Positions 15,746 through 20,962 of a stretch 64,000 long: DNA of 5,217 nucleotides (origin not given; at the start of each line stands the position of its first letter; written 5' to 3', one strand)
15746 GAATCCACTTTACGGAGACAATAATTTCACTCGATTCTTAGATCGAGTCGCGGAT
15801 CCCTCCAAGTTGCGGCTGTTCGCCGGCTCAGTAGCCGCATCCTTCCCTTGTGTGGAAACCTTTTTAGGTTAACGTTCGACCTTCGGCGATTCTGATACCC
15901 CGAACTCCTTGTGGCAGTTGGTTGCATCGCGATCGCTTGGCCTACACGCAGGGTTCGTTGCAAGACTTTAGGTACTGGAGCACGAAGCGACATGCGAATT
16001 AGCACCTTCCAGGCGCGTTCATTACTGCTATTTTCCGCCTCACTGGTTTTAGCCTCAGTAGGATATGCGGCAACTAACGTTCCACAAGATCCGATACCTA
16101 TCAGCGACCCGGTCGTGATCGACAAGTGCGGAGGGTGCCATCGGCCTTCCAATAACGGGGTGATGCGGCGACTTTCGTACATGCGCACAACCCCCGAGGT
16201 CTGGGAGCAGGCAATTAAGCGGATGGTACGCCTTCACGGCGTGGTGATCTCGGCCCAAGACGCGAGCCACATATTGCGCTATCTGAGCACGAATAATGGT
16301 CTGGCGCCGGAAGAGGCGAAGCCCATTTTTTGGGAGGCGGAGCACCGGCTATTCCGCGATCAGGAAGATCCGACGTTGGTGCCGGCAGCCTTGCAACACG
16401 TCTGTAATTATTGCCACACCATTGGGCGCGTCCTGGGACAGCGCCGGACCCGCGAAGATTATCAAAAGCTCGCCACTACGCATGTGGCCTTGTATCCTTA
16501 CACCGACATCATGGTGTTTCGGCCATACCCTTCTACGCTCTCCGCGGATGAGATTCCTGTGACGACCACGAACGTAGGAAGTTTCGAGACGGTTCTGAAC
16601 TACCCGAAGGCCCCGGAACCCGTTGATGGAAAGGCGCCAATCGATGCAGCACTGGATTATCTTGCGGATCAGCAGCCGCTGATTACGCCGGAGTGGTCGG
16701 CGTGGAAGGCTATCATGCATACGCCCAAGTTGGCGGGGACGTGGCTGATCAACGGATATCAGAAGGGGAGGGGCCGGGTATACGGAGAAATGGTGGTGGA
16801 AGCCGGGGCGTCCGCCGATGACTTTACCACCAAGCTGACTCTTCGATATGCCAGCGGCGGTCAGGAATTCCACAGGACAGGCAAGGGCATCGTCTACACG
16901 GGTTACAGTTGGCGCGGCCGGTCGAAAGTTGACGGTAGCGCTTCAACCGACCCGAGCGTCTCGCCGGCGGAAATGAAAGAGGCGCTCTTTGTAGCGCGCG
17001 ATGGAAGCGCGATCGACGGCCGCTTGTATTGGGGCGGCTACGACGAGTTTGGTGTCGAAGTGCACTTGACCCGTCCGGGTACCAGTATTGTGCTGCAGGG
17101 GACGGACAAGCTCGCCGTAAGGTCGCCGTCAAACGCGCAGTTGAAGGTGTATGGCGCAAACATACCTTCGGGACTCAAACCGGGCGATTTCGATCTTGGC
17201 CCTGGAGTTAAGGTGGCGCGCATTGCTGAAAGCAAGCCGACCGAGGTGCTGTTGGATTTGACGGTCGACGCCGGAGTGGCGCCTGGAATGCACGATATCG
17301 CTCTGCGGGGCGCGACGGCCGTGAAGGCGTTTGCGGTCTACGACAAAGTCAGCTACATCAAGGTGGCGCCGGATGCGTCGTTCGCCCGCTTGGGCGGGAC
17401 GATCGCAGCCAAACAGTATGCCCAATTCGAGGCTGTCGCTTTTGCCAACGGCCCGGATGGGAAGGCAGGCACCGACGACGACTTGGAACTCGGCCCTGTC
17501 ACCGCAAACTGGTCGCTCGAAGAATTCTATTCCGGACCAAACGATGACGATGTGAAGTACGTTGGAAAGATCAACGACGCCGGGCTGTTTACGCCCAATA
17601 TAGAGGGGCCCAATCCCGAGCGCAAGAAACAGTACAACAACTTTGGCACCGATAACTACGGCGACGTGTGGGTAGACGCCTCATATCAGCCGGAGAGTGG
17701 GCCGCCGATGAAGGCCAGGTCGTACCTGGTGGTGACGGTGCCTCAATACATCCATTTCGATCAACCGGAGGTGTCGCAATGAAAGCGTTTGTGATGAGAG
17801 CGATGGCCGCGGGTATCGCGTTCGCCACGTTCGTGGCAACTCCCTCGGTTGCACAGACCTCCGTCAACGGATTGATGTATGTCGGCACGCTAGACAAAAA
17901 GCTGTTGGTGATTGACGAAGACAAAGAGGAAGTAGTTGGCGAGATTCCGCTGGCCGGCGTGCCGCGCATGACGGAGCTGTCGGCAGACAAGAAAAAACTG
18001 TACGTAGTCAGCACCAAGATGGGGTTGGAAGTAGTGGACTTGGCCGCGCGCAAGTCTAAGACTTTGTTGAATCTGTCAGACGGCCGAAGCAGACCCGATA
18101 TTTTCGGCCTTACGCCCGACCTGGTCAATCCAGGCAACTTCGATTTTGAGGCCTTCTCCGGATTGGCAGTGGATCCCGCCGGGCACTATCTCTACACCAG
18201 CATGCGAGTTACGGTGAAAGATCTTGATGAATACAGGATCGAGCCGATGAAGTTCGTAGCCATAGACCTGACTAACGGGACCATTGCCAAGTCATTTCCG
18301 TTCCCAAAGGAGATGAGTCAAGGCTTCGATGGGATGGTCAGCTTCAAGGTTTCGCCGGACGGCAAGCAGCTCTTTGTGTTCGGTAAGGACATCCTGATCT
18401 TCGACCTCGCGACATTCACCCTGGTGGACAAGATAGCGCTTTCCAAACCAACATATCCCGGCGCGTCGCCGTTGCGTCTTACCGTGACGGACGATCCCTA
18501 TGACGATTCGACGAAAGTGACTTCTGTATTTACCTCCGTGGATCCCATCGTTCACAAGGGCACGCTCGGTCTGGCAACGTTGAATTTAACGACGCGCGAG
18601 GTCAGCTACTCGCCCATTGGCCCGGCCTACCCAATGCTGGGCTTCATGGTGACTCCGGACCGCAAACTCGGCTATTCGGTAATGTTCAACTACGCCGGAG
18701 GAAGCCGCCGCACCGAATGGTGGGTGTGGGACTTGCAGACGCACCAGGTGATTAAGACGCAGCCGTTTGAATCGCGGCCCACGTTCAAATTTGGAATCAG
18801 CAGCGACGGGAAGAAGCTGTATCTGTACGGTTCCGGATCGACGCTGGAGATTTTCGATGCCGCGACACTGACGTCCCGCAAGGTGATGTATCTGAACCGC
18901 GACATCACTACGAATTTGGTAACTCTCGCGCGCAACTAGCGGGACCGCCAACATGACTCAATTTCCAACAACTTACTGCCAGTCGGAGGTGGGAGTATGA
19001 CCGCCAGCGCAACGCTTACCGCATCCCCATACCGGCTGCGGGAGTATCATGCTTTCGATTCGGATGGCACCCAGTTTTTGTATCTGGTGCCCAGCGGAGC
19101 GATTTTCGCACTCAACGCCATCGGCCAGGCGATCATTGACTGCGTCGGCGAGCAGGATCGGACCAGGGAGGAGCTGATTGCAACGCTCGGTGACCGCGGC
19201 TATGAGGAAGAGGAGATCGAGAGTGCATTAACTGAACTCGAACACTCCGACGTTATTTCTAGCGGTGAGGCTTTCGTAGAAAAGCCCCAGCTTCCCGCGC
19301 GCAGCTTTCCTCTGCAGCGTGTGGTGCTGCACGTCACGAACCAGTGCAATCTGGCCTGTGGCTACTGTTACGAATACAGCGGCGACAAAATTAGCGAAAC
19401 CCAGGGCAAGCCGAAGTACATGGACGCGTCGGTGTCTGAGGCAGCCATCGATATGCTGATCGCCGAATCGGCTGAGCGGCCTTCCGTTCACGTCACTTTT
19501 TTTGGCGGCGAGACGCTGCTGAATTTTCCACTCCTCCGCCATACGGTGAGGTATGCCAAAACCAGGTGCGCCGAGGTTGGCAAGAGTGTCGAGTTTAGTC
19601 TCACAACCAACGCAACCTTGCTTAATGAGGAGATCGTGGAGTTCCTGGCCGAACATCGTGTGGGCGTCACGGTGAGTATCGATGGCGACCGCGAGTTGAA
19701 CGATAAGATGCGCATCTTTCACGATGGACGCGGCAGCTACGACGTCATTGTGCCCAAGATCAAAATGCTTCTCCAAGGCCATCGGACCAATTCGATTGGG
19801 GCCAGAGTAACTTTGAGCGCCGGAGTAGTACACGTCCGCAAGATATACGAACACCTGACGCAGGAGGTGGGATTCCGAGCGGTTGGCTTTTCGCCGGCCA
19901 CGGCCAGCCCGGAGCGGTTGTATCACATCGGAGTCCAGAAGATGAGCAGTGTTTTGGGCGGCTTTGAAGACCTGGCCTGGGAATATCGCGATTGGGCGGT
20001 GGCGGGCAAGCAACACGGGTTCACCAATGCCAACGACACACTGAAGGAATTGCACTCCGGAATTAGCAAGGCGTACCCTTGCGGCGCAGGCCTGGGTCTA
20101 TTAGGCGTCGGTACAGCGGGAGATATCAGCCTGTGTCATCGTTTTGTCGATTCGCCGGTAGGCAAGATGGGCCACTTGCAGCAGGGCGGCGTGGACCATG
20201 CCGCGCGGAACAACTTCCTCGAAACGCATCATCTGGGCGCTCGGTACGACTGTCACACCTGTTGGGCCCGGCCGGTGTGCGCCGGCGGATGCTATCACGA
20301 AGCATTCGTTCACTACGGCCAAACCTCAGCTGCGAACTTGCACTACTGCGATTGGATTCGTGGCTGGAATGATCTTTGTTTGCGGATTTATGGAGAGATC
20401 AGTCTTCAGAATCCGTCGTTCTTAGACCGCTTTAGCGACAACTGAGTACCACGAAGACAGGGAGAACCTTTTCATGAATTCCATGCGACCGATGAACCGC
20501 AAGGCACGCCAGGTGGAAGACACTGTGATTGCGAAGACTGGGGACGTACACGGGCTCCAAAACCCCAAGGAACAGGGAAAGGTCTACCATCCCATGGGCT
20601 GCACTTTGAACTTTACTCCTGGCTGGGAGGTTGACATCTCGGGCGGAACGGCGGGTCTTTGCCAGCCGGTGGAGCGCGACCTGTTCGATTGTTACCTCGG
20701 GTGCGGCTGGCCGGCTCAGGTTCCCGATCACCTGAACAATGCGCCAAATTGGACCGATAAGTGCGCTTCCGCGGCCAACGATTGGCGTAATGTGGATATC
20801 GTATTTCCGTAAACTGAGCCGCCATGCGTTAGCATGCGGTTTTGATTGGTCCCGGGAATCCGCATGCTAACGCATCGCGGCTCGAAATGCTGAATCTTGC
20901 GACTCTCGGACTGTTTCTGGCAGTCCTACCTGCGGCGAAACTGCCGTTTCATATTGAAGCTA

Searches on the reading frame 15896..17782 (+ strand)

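Call 23: search_protein_families(library=pfam, proteins=[window:15896-17782:+], max_evalue=0.01)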
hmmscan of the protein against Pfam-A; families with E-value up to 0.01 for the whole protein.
window:15896-17782:+ (628 aa): 5 families
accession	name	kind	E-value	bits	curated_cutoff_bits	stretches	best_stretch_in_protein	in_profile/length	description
PF09100.16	Qn_am_d_aIV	-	3.5e-40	137.3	25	1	488-623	1-130/133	Quinohemoprotein amine dehydrogenase, alpha subunit domain IV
PF09098.15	Dehyd-heme_bind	-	6.8e-27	94.6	25.2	1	71-204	4-134/167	Quinohemoprotein amine dehydrogenase A, alpha subunit, haem binding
PF14930.12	Qn_am_d_aII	-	6e-25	88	27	1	278-393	3-106/107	Quinohemoprotein amine dehydrogenase, alpha subunit domain II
PF09099.16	Qn_am_d_aIII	-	3.8e-10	40.4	22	1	408-483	12-82/82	Quinohemoprotein amine dehydrogenase, alpha subunit domain III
PF13442.11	Cytochrome_CBB3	-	0.0074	17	27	0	77-130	13-68/68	Cytochrome C oxidase, cbb3-type, subunit III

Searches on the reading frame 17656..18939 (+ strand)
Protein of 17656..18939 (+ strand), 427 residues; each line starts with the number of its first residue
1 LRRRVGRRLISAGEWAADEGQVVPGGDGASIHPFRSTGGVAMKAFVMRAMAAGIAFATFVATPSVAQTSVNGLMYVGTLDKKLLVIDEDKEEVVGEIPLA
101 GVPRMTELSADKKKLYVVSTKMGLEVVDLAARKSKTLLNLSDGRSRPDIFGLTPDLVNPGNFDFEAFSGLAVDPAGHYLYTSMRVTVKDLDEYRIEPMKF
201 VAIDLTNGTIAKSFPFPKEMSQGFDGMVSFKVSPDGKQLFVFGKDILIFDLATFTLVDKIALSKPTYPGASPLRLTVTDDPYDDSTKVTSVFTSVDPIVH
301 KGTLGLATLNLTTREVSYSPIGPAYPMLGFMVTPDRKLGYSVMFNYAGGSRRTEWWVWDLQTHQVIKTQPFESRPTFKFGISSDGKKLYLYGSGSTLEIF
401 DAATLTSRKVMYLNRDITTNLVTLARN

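Call 23: search_protein_families(library=pfam, proteins=[window:17656-18939:+], max_evalue=0.01)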
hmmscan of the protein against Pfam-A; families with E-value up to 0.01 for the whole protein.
window:17656-18939:+ (427 aa): 1 family
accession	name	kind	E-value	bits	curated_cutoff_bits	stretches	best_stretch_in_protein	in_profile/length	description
PF13970.12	DUF4221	-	6.6e-05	23.1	23.4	1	199-346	47-198/311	Domain of unknown function (DUF4221)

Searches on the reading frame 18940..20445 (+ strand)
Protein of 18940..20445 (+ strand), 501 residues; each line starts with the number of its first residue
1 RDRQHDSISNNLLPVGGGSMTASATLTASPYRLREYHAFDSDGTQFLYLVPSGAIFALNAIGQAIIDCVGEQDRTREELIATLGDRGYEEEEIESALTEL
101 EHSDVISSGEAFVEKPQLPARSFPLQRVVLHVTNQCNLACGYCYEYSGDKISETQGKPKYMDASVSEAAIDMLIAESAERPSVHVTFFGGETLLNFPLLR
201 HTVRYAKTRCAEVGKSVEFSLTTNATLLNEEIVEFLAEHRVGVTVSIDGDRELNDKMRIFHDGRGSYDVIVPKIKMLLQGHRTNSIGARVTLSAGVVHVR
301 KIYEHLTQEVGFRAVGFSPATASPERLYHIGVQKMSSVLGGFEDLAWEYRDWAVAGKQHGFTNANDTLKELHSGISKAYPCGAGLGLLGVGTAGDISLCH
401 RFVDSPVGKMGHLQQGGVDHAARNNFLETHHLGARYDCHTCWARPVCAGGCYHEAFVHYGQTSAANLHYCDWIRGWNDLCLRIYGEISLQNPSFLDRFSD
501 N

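Call 23: search_protein_families(library=pfam, proteins=[window:18940-20445:+], max_evalue=0.01)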
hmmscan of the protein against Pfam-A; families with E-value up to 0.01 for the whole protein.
window:18940-20445:+ (501 aa): 4 families
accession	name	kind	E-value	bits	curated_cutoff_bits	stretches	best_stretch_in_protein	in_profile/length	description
PF04055.27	Radical_SAM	-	3.8e-16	60.2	29.5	1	132-278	3-137/166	Radical SAM superfamily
PF13353.11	Fer4_12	-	3.3e-10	40.8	22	1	127-261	7-126/137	4Fe-4S single cluster domain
PF21982.2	RecX_HTH1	-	8.8e-05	22.8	26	1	72-100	12-40/40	RecX, first three-helix domain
PF05402.18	PqqD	-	0.0066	17.2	23.4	0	51-98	8-55/67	Coenzyme PQQ synthesis protein D (PqqD)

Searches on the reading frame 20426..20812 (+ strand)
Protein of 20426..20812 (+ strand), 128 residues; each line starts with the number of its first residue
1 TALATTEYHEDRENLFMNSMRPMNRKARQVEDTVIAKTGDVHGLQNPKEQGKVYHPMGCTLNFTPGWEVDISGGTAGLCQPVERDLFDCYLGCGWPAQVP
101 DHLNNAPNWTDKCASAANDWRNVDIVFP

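Call 23: search_protein_families(library=pfam, proteins=[window:20426-20812:+], max_evalue=0.01)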
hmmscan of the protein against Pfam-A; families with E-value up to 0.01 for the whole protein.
window:20426-20812:+ (128 aa): 1 family
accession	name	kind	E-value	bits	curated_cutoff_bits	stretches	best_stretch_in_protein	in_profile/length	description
PF08992.16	QH-AmDH_gamma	-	7.6e-33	112.8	25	1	57-128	3-74/75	Quinohemoprotein amine dehydrogenase, gamma subunit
